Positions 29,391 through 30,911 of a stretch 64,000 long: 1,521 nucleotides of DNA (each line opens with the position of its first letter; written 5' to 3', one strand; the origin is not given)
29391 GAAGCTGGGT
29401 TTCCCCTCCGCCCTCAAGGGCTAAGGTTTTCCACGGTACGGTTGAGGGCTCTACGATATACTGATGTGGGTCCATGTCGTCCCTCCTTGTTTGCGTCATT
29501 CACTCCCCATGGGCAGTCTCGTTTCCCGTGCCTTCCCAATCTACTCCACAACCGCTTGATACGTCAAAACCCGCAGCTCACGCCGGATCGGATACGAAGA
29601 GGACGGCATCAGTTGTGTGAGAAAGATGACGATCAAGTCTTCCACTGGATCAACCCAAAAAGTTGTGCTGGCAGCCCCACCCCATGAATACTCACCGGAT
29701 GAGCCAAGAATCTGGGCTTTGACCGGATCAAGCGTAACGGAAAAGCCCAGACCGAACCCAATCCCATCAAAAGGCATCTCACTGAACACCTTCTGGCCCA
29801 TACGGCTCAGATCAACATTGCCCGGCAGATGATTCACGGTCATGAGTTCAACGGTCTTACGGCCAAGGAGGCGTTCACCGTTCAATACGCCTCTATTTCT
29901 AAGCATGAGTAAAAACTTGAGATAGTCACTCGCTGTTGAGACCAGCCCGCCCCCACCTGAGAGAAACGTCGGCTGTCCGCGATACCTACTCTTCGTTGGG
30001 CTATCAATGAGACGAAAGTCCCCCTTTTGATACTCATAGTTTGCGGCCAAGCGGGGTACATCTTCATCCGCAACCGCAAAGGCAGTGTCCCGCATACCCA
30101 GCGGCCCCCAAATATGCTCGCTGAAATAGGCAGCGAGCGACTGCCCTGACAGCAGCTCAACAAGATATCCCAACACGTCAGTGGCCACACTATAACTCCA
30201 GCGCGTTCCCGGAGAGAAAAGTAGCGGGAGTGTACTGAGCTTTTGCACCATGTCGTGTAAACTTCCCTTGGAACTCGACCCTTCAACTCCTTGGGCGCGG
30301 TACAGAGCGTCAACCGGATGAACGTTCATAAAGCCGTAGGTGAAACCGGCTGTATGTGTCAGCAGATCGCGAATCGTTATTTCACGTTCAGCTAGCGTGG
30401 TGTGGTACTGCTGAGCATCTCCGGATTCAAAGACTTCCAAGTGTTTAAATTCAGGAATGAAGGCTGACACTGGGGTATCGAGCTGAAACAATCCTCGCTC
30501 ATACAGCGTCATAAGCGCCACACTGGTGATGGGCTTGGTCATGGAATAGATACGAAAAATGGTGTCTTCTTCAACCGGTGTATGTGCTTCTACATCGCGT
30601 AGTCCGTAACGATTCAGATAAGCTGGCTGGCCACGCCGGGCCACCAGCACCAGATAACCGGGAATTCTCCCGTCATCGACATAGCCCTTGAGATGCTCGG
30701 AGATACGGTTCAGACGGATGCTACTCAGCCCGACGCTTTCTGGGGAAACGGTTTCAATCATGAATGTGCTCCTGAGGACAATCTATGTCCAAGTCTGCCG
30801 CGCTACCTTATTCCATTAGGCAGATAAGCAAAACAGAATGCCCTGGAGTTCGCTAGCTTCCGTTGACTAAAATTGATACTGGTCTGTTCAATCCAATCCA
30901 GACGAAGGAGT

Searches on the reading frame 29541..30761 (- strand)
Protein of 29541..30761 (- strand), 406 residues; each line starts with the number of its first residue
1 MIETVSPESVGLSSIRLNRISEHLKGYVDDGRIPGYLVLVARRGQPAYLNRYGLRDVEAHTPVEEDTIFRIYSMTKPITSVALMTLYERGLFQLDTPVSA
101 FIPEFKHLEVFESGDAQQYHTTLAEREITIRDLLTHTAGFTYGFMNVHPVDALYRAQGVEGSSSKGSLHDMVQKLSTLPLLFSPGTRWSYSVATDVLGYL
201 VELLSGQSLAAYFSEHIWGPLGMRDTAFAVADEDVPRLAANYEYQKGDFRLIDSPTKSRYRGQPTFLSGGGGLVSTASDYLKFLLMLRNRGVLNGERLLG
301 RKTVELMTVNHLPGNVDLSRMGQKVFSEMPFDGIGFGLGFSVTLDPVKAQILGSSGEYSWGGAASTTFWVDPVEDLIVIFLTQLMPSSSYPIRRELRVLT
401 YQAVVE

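Call 28: search_protein_families(library=pfam, proteins=[window:29541-30761:-], max_evalue=0.00001)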
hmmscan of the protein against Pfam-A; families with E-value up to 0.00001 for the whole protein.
window:29541-30761:- (406 aa): 1 family
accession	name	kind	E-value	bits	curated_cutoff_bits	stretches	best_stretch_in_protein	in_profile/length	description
PF00144.29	Beta-lactamase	-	4e-75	253.5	27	1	22-399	3-326/329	Beta-lactamase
